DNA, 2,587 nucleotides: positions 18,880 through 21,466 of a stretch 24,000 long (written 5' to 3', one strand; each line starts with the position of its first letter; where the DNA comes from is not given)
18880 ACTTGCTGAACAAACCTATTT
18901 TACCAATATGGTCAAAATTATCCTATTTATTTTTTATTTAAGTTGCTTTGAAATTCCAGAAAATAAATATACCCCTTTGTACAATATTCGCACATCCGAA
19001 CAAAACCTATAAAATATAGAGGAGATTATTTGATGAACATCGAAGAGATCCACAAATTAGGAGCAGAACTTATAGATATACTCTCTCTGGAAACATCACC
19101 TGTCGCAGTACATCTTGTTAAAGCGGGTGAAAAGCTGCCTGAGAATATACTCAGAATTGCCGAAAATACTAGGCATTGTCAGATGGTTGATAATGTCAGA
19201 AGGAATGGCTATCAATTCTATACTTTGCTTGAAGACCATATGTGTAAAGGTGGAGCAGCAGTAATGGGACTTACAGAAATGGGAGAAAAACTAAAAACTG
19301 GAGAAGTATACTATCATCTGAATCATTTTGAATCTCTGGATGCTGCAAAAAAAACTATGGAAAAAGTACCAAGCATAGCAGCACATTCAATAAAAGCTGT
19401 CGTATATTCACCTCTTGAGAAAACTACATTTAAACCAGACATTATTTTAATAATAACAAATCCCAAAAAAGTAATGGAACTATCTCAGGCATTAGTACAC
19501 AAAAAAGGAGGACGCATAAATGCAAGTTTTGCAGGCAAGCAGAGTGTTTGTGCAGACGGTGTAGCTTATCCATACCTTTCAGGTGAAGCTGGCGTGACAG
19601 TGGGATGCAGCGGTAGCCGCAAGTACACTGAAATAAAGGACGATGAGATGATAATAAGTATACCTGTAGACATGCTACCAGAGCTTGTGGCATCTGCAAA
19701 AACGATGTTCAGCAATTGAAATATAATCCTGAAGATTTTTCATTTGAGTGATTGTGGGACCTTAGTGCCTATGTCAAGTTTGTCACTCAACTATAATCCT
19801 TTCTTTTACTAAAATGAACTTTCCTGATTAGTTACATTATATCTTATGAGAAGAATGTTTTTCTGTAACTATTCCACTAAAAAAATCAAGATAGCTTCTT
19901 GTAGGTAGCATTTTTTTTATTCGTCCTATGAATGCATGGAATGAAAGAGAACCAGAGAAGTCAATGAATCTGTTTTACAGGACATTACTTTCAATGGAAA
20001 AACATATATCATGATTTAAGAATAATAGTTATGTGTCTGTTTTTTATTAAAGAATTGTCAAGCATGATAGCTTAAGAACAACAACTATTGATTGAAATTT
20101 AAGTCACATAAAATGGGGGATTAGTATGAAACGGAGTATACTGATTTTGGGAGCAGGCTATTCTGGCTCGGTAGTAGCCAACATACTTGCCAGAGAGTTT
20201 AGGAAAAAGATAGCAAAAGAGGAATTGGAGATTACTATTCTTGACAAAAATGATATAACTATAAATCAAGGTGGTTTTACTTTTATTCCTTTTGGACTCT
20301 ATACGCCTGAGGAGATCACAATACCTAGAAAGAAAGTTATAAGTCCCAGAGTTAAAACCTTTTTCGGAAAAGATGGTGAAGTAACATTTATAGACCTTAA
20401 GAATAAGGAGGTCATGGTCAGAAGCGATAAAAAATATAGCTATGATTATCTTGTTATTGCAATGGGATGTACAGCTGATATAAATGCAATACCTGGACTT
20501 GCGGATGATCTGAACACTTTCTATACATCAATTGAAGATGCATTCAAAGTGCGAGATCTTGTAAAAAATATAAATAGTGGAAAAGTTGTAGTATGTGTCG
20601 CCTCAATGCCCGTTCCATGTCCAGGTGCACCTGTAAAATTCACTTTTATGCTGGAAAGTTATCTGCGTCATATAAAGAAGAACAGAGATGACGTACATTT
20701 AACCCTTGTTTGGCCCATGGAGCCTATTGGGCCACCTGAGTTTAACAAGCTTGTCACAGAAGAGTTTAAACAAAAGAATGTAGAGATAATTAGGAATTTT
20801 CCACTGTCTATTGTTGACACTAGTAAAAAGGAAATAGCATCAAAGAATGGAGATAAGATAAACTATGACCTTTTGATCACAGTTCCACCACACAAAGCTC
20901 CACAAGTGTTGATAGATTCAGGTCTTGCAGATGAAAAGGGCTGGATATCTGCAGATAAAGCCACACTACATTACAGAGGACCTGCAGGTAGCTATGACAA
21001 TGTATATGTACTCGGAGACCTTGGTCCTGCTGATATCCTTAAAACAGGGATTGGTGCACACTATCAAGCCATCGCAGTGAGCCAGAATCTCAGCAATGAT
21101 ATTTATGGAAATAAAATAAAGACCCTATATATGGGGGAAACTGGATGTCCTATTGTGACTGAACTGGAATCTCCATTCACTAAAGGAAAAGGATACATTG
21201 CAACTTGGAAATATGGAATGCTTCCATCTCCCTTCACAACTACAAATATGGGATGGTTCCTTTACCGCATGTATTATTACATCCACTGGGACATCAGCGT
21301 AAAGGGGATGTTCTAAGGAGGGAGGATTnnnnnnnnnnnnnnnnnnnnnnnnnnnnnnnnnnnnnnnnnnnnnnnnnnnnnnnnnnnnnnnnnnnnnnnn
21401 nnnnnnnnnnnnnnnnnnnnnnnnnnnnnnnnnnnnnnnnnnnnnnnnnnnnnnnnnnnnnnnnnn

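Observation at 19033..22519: SQR-like flavoprotein + DUF1641 bracketed by two diverged DUF169 paralogues: possible sulfur/redox module in a quinone-less archaeon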

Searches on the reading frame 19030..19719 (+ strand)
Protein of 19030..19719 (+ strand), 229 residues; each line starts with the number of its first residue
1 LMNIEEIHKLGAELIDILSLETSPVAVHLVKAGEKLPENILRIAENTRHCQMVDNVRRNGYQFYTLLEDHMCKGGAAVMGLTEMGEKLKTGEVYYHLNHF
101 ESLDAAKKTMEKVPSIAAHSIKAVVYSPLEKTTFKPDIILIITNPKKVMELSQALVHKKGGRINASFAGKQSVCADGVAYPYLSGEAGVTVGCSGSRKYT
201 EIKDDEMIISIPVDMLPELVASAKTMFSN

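Call 3: search_protein_families(library=pfam, proteins=[window:19030-19719:+], max_evalue=0.01)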
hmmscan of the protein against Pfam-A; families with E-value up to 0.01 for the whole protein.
window:19030-19719:+ (229 aa): 1 family
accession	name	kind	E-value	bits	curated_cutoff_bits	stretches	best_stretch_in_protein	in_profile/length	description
PF02596.20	DUF169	-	1.5e-71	241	27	1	14-221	2-208/209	Uncharacterised ArCR, COG2043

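Call 4: search_protein_families(library=ncbifam, proteins=[window:19030-19719:+], max_evalue=0.01)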
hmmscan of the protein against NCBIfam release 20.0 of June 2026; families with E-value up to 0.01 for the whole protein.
window:19030-19719:+ (229 aa): 0 families

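Call 6: search_solved_structures(query=window:19030-19719:+, max_evalue=1, show_alignments=2)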
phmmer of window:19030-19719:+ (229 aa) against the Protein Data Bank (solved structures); distinct sequences matched with E-value up to 1: 2.
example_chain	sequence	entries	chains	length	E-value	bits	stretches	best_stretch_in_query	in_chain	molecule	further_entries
2rql_A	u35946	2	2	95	0.58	13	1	126-177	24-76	Probable sigma-54 modulation protein | Ribosome hibernation promoting factor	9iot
4v8h_AX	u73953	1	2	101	0.65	12.8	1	126-177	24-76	Probable sigma(54) modulation protein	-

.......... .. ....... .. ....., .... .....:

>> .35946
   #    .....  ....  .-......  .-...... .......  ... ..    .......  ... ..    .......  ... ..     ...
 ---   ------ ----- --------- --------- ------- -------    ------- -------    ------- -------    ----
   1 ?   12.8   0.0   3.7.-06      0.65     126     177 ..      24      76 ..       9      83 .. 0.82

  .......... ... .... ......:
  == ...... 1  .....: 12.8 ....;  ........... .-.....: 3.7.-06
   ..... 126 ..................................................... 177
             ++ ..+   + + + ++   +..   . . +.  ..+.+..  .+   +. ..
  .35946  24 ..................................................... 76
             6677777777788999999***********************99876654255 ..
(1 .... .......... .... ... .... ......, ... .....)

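Call 58: search_protein_representatives(protein=window:19030-19719:+)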
Query: 229 residues. Proteins with E-value up to 0.001 (for the whole library): 990; up to 1e-10: 391; up to 1e-30: 29. The best 150 are listed.
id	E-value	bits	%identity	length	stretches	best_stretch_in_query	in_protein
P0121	2.9e-77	275.4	52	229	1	2-226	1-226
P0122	6.9e-59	215.4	46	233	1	3-225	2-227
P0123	5.1e-56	206.0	44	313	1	2-224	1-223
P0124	3.3e-50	187.0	43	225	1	9-228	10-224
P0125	6.6e-50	186.0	41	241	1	16-223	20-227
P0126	1.0e-49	185.4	39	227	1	12-225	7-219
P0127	1.0e-49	185.4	42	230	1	2-221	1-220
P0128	1.1e-49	185.4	43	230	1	13-212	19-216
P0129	5.9e-48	179.6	40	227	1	3-214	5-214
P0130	3.4e-42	160.8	43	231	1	31-220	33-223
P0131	1.9e-37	145.3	43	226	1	59-225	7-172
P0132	1.7e-36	142.2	44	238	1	52-217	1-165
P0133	8.5e-36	139.9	35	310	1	12-224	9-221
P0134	3.0e-35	138.1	46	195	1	74-213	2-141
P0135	4.1e-35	137.7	41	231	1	63-225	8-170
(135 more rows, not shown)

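Call 63: find_homologous_proteins(query=window:19030-19719:+, max_evalue=0.00001)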
Query window:19030-19719:+ (229 aa): 154 proteins with E <= 0.00001 among 450 candidates; the best 120 are listed.
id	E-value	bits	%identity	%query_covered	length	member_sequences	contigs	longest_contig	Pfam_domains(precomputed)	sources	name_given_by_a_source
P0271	6.0e-145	498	100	100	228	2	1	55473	PF02596.21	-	-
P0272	5.9e-124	430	84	100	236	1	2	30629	PF02596.21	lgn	-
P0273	1.2e-123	429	84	100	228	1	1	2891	PF02596.21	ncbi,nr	ncbi:MAG: hypothetical protein A4E23_00322 [Methanomethylovorans sp. PtaU1.Bin073]|nr:MAG: hypotheti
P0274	2.4e-123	428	84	100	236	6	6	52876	PF02596.21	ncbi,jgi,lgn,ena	-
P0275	3.1e-123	427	84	100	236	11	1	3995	PF02596.21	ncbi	-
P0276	8.4e-123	426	83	100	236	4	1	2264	PF02596.21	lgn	-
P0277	1.9e-122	425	83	100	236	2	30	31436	PF02596.21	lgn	-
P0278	2.8e-121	421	82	100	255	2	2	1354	PF02596.21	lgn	-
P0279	3.5e-121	421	82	100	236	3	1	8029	PF02596.21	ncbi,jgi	jgi:uncharacterized protein (DUF169 family)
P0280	3.7e-121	421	82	100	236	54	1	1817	PF02596.21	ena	-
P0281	9.2e-121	419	83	100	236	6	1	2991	PF02596.21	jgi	-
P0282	1.2e-120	419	82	100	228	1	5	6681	PF02596.21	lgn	-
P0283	5.4e-119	413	80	100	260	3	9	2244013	PF02596.21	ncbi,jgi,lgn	-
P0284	9.7e-112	390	78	100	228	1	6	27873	PF02596.21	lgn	-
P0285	1.3e-110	386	74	99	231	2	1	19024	PF02596.21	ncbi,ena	-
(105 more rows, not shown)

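Call 79: predict_structure(alignment_id=A3)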
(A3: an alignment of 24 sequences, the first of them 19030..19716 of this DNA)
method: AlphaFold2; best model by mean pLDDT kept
length: 229 residues; sequences in the alignment: 24
mean_pLDDT: 92.7   pTM: 0.90
mean pLDDT of the five models: 92.7, 92.7, 92.4, 92.2, 90.5
residues with pLDDT >= 90: 195; 70-90: 28; 50-70: 6; < 50: 0
segments of 3 or more residues with pLDDT < 50: none
pLDDT, mean of each block of 10 residues (from residue 1): 92 95 97 95 94 95 97 94 95 90 94 95 98 97 94 91 73 92 93 83 92 96 88
secondary structure, 60 per line:
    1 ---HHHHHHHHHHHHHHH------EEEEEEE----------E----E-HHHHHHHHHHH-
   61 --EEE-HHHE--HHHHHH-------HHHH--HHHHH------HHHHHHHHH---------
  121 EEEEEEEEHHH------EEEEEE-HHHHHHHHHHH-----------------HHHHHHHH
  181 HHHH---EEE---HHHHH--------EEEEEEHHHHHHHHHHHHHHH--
elements in order: H4-18 E25-31 H49-59 E63-65 H73-78 H86-89 H92-96 H103-111 E121-128 E138-143 H145-155 H173-184 E188-190 H194-198 E207-212 H213-227

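Call 82: fold_search(model_id=the predicted structure, library=pdb)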
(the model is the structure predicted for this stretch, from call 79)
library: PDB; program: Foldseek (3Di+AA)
matches with E <= 10: 289; with E <= 0.001: 0
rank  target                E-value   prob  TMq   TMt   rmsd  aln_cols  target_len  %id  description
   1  3b1j_A                3.0e-01  0.08  0.22  0.18  16.7       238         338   10  Crystal structure of Glyceraldehyde-3-Phosphate Dehydrogenase complexed with CP12 in the presence of copper from Synec (released 2012-01-11)
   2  4yzg_A                3.9e-01  0.03  0.12  0.10  17.4       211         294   13  Structure of the Arabidopsis TAP38/PPH1, a state-transition phosphatase responsible for dephosphorylation of LHCII (released 2015-04-29)
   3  1e5e_B                6.5e-01  0.09  0.24  0.16  10.9       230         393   11  METHIONINE GAMMA-LYASE (MGL) FROM TRICHOMONAS VAGINALIS IN COMPLEX WITH PROPARGYLGLYCINE (released 2001-07-19)
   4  7c5n_O                9.0e-01  0.03  0.20  0.16  16.5       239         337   10  Crystal Structure of C150A+H177A mutant of Glyceraldehyde-3-phosphate-dehydrogenase1 from Escherichia coli at 2.0 Angs (released 2021-05-26)
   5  3ksd_P                9.6e-01  0.03  0.19  0.16  17.0       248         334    8  Crystal Structure of C151S+H178N mutant of Glyceraldehyde-3-phosphate dehydrogenase 1 (GAPDH1) from Staphylococcus aur (released 2010-08-18)
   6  7c5o_P                9.6e-01  0.03  0.20  0.16  16.6       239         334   10  Crystal Structure of H177A mutant of Glyceraldehyde-3-phosphate-dehydrogenase1 from Escherichia coli complexed with NA (released 2021-05-26)
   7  9oqy                  9.6e-01  0.02  0.16  0.09  15.2       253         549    7  X-ray crystal structure of Asp/Ala exchanger AspT at outward-facing conformation (released 2025-10-08)
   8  1ibj_A                1.0e+00  0.08  0.18  0.12   7.1       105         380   12  Crystal structure of cystathionine beta-lyase from Arabidopsis thaliana (released 2001-04-04)
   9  4yzh_A                1.0e+00  0.02  0.13  0.10  17.5       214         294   13  Structure of the Arabidopsis TAP38/PPH1 in complex with pLhcb1 phosphopeptide substrate (released 2015-04-29)
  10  9vsm_A                1.2e+00  0.08  0.21  0.15   5.7       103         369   16  Crystal structure of cystathionine gamma-synthase from Lactobacillus plantarum complexed with the cystathionine-bound  (released 2026-02-04)
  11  2gag_C                1.2e+00  0.03  0.20  0.23  15.2       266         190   10  Heteroteterameric sarcosine: structure of a diflavin metaloenzyme at 1.85 a resolution (released 2006-08-08)
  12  6ite_Q                1.2e+00  0.02  0.15  0.12  17.3       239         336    8  Crystal structure of group A Streptococcal surface dehydrogenase (SDH) (released 2019-09-25)
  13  8erb_N                1.2e+00  0.08  0.19  0.12   6.1        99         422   11  Crystal structure of Fub7 in complex with vinylglycine ketimine (released 2023-10-18)
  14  8hrq_B                1.2e+00  0.04  0.23  0.18  15.5       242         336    7  Crystal structure of glyceraldehyde-3-phosphate dehydrogenase from Corynebacterium glutamicum ATCC13032 (L36S/T37K) in (released 2023-12-06)
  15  7c5j_Q                1.2e+00  0.03  0.20  0.16  16.5       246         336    9  Crystal Structure of C150A mutant of Glyceraldehyde-3-phosphate dehydrogenase1 from Escherichia coli at 1.98 Angstrom  (released 2021-05-26)
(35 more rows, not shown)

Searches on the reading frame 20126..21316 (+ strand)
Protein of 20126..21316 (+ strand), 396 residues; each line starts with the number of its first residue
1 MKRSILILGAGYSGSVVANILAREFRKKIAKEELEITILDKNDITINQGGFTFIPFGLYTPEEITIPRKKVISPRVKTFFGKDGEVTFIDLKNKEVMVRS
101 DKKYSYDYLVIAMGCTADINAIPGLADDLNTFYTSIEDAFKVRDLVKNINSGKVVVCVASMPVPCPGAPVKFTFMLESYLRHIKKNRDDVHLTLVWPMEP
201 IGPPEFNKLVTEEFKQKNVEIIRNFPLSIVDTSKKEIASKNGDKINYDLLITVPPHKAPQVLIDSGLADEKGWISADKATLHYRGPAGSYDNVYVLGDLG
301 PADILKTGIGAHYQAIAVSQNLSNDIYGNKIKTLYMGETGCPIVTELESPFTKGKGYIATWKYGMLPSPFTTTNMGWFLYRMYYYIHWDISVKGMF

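Call 3: search_protein_families(library=pfam, proteins=[window:20126-21316:+], max_evalue=0.01)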
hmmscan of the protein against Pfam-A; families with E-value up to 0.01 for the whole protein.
window:20126-21316:+ (396 aa): 3 families
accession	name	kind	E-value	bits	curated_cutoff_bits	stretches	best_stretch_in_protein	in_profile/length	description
PF07992.20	Pyr_redox_2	-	1.8e-13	51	26.1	1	4-156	2-147/291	Pyridine nucleotide-disulphide oxidoreductase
PF00070.33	Pyr_redox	-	0.00035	21.5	22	0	195-235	28-71/82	Pyridine nucleotide-disulphide oxidoreductase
PF21706.3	FCSD_central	-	0.0073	16.8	27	0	147-254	9-116/116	Sulfide dehydrogenase [flavocytochrome c] flavoprotein chain, central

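Call 4: search_protein_families(library=ncbifam, proteins=[window:20126-21316:+], max_evalue=0.01)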
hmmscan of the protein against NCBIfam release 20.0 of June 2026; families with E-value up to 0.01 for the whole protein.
window:20126-21316:+ (396 aa): 11 families
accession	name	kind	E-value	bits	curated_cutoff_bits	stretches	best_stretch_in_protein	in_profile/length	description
NF049943.1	SQR_III_seleno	exception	2.7e-78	263.7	525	1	4-393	2-390/406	type III sulfide quinone reductase, selenoprotein subtype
TIGR03169.1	Nterm_to_SelD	hypoth_equivalog_domain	2e-12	47.2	310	1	34-333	26-318/365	pyridine nucleotide-disulfide oxidoreductase family protein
TIGR03385.1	CoA_CoA_reduc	equivalog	7.8e-12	44.7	578.8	1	5-331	2-313/439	CoA-disulfide reductase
TIGR02374.1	nitri_red_nirB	equivalog_domain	2.3e-08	32.9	578.35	1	21-155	13-146/794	nitrite reductase large subunit NirB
NF007123.0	PRK09564.1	equivalog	9e-07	27.9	458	1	27-160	19-158/444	CoA-disulfide reductase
NF042949.2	3PPDioc_HcaD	equivalog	2.5e-06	26.5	450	0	84-158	77-148/386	3-phenylpropionate/cinnamic acid dioxygenase ferredoxin--NAD(+) reductase subunit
NF045765.1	PhenlGlyoxDHPadH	equivalog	1e-05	24.6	475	1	57-150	52-144/416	NADH-dependent phenylglyoxylate dehydrogenase subunit epsilon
NF003437.0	PRK04965.1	equivalog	1.1e-05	24.6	392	1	1-126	1-120/378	NADH:flavorubredoxin reductase NorW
NF007286.0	PRK09754.1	equivalog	3e-05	23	447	0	89-151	84-146/400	phenylpropionate dioxygenase ferredoxin reductase subunit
NF011565.0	PRK14989.1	subfamily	5.1e-05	21.5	883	1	5-155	6-151/847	nitrite reductase large subunit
NF046103.1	NOXase_Strep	equivalog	0.00074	18.6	600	1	5-158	2-154/442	H2O-forming NADH oxidase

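Call 5: search_solved_structures(query=window:20126-21316:+, max_evalue=0.001, show_alignments=3)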
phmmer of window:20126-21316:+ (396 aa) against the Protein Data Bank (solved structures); distinct sequences matched with E-value up to 0.001: 21.
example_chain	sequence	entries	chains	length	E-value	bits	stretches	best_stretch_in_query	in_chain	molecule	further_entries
6mp5_A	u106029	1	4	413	2.9e-23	85.6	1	5-351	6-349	Sulfide:quinone oxidoreductase, mitochondrial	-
6mo6_A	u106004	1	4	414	2.9e-23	85.6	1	5-351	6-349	Sulfide:quinone oxidoreductase, mitochondrial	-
6oi5_A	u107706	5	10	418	3e-23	85.6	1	5-351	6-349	Sulfide:quinone oxidoreductase, mitochondrial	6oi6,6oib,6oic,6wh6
8dhk_A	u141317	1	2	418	1.1e-22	83.7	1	5-351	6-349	Sulfide:quinone oxidoreductase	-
3h8i_A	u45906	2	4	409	1.8e-12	50.1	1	5-326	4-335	NADH oxidase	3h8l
3hyv_A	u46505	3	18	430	5.2e-10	42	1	4-332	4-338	Sulfide-quinone reductase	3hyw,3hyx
5na4_A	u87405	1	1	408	6.2e-09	38.4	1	3-150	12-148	NADH dehydrogenase-like protein SAOUHSC_00878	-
5na1_A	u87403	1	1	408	6.3e-09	38.4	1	3-150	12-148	NADH dehydrogenase-like protein SAOUHSC_00878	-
9pxk_C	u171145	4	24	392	2.7e-08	36.3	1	1-298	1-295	NADH dehydrogenase-like protein YjlD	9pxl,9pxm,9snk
6ynv_e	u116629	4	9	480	4.5e-07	32.3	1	96-350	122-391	ATPTT1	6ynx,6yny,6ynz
4nwz_A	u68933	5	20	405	2e-06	30.2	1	2-128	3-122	FAD-dependent pyridine nucleotide-disulfide oxidoreductase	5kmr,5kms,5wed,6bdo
5kmq_A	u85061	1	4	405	2e-06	30.2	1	2-128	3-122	FAD-dependent pyridine nucleotide-disulfide oxidoreductase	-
5kmp_A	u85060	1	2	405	2.2e-06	30.1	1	2-128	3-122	FAD-dependent pyridine nucleotide-disulfide oxidoreductase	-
5n1t_A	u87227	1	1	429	2.8e-06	29.7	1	5-316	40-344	flavin-binding subunit of sulfide dehydrogenase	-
1fcd_A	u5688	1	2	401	9.8e-06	27.9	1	86-315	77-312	FLAVOCYTOCHROME C SULFIDE DEHYDROGENASE (FLAVIN-BINDING SUBUNIT)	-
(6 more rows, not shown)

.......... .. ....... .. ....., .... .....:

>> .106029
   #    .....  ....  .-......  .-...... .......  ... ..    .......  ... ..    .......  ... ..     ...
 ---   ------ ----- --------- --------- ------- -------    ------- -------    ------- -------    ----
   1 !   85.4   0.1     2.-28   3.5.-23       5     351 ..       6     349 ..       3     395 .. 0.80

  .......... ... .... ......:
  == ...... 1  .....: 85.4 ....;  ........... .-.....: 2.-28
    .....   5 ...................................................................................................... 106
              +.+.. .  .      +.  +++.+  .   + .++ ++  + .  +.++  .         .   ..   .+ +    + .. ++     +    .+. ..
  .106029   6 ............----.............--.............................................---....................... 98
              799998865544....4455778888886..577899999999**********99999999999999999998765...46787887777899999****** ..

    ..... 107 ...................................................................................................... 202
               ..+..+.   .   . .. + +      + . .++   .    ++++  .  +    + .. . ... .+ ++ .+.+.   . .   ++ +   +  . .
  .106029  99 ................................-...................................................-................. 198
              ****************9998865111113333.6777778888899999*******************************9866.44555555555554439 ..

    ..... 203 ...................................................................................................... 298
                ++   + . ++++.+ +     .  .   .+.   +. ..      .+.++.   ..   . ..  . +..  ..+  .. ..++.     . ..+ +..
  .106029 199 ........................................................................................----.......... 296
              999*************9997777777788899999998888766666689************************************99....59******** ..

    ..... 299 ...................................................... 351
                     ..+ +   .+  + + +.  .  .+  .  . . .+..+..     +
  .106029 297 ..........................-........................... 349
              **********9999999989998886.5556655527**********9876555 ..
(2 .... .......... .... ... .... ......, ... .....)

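Call 18: find_homologous_proteins(query=window:20126-21316:+, max_evalue=1e-10)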
Query window:20126-21316:+ (396 aa): 380 proteins with E <= 1e-10 among 4429 candidates; the best 120 are listed.
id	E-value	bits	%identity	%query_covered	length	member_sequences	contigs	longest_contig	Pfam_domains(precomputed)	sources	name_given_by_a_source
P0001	4.5e-233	791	86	100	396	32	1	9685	PF07992.21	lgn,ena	-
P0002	2.9e-231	785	85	100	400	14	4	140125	PF07992.21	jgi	jgi:sulfide:quinone oxidoreductase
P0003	5.6e-223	758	81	100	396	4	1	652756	PF07992.21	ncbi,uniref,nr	ncbi:NAD(P)/FAD-dependent oxidoreductase [Methanolobus vulcani]|uniref:NAD(P)/FAD-dependent oxidored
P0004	2.9e-221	752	81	100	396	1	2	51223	PF07992.21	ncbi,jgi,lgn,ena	-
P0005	3.9e-221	752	81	100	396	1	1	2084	PF07992.21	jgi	-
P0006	5.2e-221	752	81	100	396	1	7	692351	PF07992.21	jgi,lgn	jgi:sulfide:quinone oxidoreductase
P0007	7.5e-220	748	80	100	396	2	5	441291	PF07992.21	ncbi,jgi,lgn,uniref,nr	ncbi:MAG: FAD-dependent oxidoreductase [Methanomethylovorans sp.]|uniref:NAD(P)/FAD-dependent oxidor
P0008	8.6e-219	744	80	100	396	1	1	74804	PF07992.21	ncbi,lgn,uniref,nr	ncbi:NAD(P)/FAD-dependent oxidoreductase [Methanolobus psychrotolerans]|uniref:NAD(P)/FAD-dependent 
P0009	4.8e-218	742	80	100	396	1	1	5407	PF07992.21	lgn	-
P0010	8.3e-218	741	80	100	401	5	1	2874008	PF07992.21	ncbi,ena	-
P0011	1.0e-216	738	78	100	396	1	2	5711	PF07992.21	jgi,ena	jgi:sulfide:quinone oxidoreductase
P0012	1.6e-216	737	79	100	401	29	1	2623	PF07992.21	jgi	jgi:sulfide:quinone oxidoreductase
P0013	4.4e-213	726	76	100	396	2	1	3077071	PF21706.4,PF07992.21,PF00070.34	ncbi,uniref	ncbi:FAD/NAD(P)-binding oxidoreductase [Methanolobus sp. ZRKC4]|uniref:NAD(P)/FAD-dependent oxidored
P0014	5.9e-211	719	76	100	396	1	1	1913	PF07992.21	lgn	-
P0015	2.0e-205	700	73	99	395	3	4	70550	PF07992.21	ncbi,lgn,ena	-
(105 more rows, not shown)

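Call 20: find_related_loci(query=A1, collection=genome_contigs, flank=6000)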
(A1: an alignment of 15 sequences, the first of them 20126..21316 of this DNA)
Query A1 (396 aa) in genome_contigs; peptide patterns used: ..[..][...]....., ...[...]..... (x = any residue, [..] = any of these).
105 stretches matched a pattern; 75 encode a relative of the query (tblastn E <= 1e-3); 73 distinct loci.
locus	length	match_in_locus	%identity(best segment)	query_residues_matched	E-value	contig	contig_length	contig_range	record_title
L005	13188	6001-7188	85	1-396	0e+0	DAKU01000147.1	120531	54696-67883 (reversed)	MAG TPA_asm: Methanosarcinaceae archaeon UBA470 UBA470_contig_1397, whole genome shotgun sequence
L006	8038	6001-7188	84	1-396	0e+0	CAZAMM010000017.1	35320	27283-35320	MAG TPA_asm: uncultured Methanosarcinales archaeon isolate binchicken_co43_381 genome assembly, contig: NODE_1822_length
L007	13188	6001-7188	82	1-396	0e+0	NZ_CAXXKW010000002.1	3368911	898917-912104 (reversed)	MAG: uncultured Methanolobus sp. isolate 63462039-51cf-4655-9c85-af1f4e349c88 contig_2, whole genome shotgun sequence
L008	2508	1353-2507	85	1-385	0e+0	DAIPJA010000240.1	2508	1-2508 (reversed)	MAG TPA_asm: Gudongella sp. isolate CTOTU7642 NODE_72623_length_2508_cov_4.974317, whole genome shotgun sequence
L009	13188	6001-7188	81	1-396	0e+0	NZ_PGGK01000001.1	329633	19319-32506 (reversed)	Methanolobus halotolerans strain SY-01 SY01_1_length_329633, whole genome shotgun sequence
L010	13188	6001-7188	81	1-396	0e+0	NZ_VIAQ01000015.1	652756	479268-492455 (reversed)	Methanolobus vulcani strain B1d Joined_contig_2, whole genome shotgun sequence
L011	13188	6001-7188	86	1-396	0e+0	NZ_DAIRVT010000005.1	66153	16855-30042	MAG: Methanomethylovorans sp. isolate CTOTU29525 NODE_315_length_66153_cov_18.693137, whole genome shotgun sequence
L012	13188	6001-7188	82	1-396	0e+0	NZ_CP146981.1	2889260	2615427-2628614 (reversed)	Methanolobus sp. WCC5 chromosome, complete genome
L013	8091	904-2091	81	1-396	0e+0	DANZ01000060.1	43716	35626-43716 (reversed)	MAG TPA_asm: Methanolobus sp. UBA474 UBA474_contig_5781, whole genome shotgun sequence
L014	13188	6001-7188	79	1-396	0e+0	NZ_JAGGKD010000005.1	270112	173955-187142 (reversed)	Methanolobus bombayensis strain DSM 7082 Ga0451168_05, whole genome shotgun sequence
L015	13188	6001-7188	80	1-396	0e+0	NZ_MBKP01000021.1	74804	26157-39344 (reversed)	Methanolobus psychrotolerans strain YSF-03 NODE_22_length_74574_cov_38.608631, whole genome shotgun sequence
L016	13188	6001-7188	80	1-396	0e+0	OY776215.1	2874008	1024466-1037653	MAG: uncultured Methanolobus sp. isolate 56865bd2-6141-42f0-955c-5236203a12ea genome assembly, chromosome: 1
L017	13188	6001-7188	79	1-396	0e+0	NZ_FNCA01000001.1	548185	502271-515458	Methanolobus vulcani strain PL 12/M, whole genome shotgun sequence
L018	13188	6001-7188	75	1-396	0e+0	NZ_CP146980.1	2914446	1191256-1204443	Methanolobus sp. ZRKC2 chromosome, complete genome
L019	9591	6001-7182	73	3-396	0e+0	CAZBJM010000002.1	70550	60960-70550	MAG TPA_asm: uncultured Methanosarcinales archaeon isolate SRP263991_co6_497 genome assembly, contig: NODE_164_length_70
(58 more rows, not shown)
